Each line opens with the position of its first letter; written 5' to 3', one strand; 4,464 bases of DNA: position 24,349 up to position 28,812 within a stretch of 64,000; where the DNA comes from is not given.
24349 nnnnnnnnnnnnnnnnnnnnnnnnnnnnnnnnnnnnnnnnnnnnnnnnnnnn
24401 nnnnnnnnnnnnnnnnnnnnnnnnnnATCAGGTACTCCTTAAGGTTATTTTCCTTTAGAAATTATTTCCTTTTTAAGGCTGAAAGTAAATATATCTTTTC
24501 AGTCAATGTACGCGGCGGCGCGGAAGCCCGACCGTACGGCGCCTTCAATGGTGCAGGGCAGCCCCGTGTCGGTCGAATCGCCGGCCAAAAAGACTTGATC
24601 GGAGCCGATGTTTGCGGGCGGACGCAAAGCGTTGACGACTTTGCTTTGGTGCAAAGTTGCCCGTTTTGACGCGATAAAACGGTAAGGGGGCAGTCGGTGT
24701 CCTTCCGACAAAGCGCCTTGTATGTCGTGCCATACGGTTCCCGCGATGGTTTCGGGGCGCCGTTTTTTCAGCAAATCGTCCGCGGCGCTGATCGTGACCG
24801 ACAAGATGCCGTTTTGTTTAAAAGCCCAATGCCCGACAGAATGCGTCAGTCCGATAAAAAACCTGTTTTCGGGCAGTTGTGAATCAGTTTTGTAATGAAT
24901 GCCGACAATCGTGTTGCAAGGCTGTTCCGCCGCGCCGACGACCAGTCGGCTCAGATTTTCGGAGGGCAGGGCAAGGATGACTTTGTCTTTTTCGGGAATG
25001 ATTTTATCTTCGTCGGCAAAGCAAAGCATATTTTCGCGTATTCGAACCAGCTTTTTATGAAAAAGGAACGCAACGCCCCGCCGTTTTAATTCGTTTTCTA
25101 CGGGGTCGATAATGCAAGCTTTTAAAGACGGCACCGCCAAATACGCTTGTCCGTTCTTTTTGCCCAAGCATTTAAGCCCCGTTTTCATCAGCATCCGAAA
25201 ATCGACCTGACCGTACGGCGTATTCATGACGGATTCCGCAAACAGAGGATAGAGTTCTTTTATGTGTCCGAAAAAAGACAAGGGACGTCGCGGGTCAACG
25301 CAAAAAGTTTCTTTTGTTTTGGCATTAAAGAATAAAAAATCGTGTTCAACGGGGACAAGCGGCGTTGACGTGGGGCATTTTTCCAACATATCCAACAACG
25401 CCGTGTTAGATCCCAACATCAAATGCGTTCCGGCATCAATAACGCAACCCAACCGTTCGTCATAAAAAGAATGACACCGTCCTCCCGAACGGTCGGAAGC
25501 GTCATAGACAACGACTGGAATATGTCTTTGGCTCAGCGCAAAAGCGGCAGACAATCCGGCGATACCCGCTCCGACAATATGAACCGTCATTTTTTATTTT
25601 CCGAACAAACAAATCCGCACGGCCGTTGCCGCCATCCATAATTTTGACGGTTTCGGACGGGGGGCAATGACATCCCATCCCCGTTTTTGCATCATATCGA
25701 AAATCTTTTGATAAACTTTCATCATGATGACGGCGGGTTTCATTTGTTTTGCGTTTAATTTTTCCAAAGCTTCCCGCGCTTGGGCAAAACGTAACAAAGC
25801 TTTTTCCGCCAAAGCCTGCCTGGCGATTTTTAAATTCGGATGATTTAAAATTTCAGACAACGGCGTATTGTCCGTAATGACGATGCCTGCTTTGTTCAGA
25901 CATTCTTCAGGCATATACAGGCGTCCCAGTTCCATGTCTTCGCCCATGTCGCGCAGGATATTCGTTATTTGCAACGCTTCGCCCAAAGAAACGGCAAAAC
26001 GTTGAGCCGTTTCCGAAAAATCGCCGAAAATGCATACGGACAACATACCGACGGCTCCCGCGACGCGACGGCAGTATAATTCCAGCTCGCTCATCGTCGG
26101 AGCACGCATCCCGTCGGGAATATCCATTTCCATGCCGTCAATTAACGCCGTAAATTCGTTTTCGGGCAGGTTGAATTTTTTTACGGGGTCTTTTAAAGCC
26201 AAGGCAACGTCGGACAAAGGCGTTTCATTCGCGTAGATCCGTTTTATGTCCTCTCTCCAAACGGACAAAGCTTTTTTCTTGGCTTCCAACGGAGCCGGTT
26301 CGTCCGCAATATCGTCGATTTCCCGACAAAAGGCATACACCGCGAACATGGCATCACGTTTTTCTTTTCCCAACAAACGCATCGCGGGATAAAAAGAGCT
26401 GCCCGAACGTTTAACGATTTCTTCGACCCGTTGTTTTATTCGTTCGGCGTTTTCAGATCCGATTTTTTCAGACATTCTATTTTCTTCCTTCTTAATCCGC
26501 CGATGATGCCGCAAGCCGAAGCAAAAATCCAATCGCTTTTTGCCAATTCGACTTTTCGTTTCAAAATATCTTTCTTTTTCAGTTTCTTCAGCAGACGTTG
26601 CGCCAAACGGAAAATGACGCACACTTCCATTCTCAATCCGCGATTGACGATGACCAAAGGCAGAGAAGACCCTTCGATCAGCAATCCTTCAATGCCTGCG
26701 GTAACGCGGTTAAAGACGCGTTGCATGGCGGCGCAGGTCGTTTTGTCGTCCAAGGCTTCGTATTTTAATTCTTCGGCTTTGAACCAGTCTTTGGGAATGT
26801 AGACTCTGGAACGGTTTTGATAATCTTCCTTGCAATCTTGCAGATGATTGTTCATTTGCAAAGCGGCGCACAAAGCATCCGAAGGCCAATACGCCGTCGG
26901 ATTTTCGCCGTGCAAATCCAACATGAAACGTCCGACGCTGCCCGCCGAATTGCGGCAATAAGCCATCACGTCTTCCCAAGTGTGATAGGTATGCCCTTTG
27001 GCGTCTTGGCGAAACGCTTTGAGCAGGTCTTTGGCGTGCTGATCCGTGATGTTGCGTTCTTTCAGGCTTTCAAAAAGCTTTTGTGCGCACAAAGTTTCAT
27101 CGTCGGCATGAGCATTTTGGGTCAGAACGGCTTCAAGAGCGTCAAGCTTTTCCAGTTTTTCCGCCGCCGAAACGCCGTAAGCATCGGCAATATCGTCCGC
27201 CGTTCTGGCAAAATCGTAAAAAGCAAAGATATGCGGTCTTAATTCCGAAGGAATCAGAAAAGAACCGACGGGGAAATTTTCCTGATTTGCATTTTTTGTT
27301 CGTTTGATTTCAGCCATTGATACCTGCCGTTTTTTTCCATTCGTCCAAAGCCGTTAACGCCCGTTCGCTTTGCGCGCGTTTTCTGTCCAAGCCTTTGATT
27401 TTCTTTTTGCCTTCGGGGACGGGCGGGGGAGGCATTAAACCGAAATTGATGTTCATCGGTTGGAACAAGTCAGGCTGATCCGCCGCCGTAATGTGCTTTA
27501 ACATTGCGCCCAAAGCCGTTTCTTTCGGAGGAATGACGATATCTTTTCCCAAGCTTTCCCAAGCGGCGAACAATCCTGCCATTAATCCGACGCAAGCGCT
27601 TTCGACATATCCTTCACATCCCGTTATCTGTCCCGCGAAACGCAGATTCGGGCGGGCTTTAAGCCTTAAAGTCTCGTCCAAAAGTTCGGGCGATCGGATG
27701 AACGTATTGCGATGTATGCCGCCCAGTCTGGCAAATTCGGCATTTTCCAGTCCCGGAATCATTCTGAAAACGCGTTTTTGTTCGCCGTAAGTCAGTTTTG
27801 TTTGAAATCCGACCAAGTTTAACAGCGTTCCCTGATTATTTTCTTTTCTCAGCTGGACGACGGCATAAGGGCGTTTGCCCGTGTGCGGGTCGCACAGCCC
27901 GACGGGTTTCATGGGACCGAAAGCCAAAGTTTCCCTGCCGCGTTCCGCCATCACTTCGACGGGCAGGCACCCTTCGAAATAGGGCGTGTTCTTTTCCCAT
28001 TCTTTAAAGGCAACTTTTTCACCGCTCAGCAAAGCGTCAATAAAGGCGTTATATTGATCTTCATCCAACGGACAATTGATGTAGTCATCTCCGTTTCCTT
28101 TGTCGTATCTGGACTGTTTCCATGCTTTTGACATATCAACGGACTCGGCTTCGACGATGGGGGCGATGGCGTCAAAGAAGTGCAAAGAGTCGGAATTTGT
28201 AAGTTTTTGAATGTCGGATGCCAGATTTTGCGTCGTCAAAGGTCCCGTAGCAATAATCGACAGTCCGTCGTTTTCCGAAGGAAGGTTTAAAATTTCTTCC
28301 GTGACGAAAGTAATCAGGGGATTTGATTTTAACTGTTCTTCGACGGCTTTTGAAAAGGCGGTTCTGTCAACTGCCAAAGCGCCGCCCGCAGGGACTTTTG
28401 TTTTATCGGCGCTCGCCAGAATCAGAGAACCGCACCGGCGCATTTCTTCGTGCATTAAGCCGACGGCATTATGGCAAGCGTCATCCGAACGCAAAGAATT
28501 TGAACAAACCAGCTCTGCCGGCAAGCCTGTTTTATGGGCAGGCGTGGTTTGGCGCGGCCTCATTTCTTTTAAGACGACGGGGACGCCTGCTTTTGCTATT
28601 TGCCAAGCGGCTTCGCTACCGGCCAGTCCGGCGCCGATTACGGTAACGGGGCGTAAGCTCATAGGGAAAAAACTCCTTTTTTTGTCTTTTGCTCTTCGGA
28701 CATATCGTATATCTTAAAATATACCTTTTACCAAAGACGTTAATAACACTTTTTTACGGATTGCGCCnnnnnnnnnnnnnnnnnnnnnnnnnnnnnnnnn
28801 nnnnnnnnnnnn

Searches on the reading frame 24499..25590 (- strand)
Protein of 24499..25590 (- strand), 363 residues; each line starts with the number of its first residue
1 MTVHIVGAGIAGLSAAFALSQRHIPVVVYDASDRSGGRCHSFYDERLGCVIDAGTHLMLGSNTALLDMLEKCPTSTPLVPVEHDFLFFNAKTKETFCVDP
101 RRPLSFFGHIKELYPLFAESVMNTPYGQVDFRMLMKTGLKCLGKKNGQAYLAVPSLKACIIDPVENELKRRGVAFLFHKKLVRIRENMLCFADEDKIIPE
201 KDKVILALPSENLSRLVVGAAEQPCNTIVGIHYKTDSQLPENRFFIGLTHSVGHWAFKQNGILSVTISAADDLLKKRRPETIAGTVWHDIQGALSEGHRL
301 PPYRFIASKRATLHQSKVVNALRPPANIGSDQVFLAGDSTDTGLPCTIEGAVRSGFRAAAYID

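Call 68: search_protein_families(library=pfam, proteins=[window:24499-25590:-], max_evalue=0.0001)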
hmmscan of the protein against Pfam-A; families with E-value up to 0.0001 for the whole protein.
window:24499-25590:- (363 aa): 4 families
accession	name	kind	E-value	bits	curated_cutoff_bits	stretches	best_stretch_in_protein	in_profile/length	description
PF01593.30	Amino_oxidase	-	1.4e-29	104.1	19.8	2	10-92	1-85/443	Flavin containing amine oxidoreductase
PF13450.12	NAD_binding_8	-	7.6e-15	55.4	21.9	1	5-71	1-67/68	NAD(P)-binding Rossmann-like domain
PF01266.30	DAO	-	4e-07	30.3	27.9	1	3-36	2-35/353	FAD dependent oxidoreductase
PF07992.20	Pyr_redox_2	-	8.6e-06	25.8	26.1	0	2-39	2-40/291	Pyridine nucleotide-disulphide oxidoreductase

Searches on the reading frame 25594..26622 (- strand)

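Call 68: search_protein_families(library=pfam, proteins=[window:25594-26622:-], max_evalue=0.0001)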
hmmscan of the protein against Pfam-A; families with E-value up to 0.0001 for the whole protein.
window:25594-26622:- (342 aa): 1 family
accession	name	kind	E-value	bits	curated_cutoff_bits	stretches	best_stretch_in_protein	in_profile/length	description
PF00494.24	SQS_PSY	-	1.5e-67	228.5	26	1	70-328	1-262/263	Squalene/phytoene synthase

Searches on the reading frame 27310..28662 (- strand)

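Call 68: search_protein_families(library=pfam, proteins=[window:27310-28662:-], max_evalue=0.0001)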
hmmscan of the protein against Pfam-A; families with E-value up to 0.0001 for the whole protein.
window:27310-28662:- (450 aa): 1 family
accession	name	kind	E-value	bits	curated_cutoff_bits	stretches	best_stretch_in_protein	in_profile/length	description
PF01134.28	GIDA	-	4e-101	339.4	22.1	1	6-373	2-390/391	Glucose inhibited division protein A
